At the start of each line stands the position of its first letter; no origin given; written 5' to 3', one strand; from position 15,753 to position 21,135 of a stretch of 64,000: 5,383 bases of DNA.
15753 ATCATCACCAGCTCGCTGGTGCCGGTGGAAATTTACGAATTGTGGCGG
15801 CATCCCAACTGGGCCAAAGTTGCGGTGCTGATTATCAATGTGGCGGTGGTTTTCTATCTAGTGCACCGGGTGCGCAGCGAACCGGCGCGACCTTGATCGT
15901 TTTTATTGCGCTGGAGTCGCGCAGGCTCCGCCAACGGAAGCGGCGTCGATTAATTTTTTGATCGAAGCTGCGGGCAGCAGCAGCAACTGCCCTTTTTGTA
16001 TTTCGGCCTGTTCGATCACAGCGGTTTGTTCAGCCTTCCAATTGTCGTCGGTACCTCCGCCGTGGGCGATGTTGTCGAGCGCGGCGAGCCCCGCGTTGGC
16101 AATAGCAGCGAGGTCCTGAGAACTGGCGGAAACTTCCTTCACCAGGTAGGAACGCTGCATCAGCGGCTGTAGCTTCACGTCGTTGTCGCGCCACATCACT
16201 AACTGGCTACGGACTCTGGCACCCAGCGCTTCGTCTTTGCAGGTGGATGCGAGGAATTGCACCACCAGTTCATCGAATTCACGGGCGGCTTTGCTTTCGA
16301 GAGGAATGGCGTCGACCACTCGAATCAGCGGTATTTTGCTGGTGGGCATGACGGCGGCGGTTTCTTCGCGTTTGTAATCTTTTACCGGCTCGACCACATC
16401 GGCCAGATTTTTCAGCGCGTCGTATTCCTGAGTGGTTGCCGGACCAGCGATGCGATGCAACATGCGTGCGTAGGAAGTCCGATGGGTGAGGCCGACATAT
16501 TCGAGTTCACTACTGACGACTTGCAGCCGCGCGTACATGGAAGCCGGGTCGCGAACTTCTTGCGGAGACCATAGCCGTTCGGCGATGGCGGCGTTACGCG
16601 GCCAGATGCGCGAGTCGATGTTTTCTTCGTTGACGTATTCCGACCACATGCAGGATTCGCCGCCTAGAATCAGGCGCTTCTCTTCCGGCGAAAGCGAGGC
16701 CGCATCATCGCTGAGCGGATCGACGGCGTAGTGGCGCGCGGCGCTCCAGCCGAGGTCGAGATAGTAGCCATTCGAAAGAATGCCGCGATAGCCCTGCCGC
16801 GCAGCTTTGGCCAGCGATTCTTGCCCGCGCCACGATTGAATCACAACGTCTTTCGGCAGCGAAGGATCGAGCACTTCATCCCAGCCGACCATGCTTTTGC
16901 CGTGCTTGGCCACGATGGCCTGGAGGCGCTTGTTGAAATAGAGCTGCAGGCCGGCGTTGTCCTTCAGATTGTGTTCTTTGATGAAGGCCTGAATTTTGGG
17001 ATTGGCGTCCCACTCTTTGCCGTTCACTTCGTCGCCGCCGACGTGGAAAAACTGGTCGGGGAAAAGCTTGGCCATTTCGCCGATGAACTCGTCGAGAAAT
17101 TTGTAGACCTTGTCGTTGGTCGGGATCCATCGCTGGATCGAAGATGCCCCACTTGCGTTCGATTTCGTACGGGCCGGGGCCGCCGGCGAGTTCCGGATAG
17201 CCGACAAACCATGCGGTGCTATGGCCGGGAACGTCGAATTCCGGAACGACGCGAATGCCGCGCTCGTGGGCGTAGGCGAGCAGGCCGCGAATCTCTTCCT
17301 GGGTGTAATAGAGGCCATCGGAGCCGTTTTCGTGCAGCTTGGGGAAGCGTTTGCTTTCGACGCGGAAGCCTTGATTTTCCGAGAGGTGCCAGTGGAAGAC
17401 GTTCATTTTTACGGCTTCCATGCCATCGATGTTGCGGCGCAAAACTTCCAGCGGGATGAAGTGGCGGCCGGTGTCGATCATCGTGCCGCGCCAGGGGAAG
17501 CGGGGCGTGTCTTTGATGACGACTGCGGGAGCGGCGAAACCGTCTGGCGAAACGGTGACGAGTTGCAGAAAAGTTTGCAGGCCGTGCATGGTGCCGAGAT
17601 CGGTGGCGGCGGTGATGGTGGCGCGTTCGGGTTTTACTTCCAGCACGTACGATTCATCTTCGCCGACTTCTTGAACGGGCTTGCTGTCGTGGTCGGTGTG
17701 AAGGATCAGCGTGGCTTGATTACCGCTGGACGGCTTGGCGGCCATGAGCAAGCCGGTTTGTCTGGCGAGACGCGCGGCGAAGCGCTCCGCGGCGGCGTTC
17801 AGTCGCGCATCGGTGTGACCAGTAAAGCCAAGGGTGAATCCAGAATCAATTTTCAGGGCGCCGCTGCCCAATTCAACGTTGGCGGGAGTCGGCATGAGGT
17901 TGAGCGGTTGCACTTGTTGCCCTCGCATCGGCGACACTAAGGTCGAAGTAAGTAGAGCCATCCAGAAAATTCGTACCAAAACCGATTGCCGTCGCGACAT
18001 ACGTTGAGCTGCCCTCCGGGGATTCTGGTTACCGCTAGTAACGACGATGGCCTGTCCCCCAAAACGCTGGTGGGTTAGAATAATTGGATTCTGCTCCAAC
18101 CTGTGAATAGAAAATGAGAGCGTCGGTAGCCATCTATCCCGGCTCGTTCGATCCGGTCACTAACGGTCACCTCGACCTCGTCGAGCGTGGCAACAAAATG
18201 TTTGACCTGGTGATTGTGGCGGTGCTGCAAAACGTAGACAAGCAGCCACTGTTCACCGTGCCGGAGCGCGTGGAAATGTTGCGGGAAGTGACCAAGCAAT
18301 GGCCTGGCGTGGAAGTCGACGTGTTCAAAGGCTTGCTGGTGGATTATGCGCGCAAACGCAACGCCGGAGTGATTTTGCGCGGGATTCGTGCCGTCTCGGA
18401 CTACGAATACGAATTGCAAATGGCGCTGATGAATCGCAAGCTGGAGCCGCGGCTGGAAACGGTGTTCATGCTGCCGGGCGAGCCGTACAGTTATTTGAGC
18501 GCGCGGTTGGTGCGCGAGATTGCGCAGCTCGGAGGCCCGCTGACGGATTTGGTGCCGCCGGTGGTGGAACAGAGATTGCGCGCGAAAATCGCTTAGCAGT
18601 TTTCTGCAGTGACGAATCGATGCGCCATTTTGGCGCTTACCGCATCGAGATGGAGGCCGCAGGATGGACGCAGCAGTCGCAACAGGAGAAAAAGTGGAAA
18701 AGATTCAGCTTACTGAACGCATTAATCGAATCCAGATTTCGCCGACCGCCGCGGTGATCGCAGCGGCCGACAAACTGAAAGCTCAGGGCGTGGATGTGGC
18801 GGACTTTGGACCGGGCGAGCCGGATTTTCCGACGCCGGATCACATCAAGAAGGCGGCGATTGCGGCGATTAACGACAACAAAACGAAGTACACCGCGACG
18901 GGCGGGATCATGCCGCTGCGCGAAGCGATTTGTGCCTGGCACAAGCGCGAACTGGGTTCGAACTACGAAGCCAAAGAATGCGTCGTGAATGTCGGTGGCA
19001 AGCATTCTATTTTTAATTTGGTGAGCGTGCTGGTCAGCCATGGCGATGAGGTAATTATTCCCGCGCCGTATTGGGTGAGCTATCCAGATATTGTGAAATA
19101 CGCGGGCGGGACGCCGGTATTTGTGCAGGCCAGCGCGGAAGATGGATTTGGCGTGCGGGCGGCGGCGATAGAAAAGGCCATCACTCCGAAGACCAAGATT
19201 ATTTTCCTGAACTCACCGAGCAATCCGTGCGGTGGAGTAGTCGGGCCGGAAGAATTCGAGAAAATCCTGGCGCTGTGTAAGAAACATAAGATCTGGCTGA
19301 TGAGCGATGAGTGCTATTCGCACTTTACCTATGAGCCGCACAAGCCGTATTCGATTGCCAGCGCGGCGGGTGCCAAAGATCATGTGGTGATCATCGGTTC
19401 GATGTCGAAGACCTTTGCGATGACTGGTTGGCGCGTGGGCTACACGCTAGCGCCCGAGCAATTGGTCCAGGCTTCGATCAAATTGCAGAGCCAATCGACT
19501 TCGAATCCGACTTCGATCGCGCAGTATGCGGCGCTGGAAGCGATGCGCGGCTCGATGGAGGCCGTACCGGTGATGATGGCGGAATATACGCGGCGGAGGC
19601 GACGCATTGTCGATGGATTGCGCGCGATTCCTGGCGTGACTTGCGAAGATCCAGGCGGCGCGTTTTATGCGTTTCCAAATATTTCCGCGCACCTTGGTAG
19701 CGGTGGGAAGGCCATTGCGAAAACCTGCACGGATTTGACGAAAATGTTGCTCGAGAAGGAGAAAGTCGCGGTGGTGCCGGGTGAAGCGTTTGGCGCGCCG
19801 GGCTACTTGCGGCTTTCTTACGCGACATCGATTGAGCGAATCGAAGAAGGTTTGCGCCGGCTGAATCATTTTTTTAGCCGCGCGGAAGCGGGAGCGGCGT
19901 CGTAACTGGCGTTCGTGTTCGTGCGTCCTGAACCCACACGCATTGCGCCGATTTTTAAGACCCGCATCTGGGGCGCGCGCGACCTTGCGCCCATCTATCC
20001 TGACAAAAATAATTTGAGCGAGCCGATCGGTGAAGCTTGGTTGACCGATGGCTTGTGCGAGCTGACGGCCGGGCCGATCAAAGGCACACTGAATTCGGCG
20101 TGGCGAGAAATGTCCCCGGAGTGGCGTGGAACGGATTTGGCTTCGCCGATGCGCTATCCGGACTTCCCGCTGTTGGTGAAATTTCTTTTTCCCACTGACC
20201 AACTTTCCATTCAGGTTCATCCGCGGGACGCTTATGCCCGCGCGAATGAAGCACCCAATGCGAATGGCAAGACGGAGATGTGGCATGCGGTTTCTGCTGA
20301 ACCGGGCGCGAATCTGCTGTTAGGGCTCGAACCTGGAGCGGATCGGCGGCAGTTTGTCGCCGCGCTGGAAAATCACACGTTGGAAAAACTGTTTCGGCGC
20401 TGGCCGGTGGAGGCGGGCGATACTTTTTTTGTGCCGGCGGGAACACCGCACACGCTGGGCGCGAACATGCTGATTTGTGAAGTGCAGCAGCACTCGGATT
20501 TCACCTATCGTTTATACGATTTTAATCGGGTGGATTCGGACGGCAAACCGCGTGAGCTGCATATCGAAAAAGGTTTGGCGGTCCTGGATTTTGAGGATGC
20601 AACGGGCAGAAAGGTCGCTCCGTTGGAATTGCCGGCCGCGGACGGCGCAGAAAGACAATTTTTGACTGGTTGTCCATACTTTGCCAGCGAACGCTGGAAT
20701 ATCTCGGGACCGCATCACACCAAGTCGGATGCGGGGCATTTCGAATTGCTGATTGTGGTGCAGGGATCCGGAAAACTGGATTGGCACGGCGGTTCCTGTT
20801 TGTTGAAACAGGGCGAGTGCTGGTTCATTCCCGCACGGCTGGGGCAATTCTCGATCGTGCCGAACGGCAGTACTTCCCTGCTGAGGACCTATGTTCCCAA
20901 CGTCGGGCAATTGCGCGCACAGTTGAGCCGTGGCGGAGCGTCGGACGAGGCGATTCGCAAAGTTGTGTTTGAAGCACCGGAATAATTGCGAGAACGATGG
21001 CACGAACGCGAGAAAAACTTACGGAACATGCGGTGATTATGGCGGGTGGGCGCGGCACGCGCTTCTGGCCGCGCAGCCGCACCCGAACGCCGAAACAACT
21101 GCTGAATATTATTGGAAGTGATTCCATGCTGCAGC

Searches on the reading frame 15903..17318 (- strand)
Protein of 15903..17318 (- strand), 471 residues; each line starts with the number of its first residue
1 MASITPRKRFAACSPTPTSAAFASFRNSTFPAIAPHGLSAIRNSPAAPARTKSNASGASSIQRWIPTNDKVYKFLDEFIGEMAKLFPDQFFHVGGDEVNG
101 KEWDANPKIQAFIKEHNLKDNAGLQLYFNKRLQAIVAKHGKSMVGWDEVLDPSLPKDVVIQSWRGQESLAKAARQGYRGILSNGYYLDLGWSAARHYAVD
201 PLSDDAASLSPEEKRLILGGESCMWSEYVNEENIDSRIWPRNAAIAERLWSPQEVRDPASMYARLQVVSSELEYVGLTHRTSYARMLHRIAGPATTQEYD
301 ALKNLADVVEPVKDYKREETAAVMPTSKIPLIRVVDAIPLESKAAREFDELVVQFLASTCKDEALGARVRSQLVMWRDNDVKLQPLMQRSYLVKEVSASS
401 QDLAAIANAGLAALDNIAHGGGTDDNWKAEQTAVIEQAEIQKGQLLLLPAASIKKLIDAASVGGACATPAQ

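Call 57: search_protein_families(library=pfam, proteins=[window:15903-17318:-], max_evalue=0.00001)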
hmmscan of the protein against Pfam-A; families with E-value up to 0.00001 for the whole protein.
window:15903-17318:- (471 aa): 1 family
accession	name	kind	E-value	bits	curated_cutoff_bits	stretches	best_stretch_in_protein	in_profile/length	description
PF00728.28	Glyco_hydro_20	-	1.8e-51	176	22.3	1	55-252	128-347/348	Glycosyl hydrolase family 20, catalytic domain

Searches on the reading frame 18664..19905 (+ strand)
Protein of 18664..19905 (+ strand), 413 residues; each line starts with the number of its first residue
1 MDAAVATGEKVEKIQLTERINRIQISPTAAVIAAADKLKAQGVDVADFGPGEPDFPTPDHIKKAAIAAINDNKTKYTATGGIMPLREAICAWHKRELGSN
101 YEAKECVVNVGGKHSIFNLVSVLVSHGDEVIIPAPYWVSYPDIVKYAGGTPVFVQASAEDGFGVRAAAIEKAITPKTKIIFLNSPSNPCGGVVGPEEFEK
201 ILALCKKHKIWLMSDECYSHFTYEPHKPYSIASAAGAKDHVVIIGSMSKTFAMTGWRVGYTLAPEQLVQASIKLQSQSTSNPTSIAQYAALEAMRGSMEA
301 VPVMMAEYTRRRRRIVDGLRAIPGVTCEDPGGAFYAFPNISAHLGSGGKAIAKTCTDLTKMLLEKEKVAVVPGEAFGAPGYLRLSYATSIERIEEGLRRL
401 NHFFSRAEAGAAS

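Call 57: search_protein_families(library=pfam, proteins=[window:18664-19905:+], max_evalue=0.00001)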
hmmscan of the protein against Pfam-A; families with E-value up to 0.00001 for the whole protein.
window:18664-19905:+ (413 aa): 3 families
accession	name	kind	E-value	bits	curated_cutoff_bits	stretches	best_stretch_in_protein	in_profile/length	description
PF00155.27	Aminotran_1_2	-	3.2e-78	263.9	19.7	1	44-400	2-361/361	Aminotransferase class I and II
PF01041.23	DegT_DnrJ_EryC1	-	3.7e-12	46.6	19.8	1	118-221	55-151/360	DegT/DnrJ/EryC1/StrS aminotransferase family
PF01053.26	Cys_Met_Meta_PP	-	6e-10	38.7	27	1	101-218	65-176/381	Cys/Met metabolism PLP-dependent enzyme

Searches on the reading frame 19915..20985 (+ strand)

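Call 57: search_protein_families(library=pfam, proteins=[window:19915-20985:+], max_evalue=0.00001)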
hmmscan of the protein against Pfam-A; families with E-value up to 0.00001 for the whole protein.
window:19915-20985:+ (356 aa): 2 families
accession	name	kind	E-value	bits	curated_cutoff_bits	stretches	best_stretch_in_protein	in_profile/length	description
PF21621.3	MPI_cupin_dom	-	8.1e-14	51.8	27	1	247-326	3-78/79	Mannose-6-phosphate isomerase, cupin domain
PF07883.17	Cupin_2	-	4.2e-09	36.4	27.2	0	268-308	14-51/70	Cupin domain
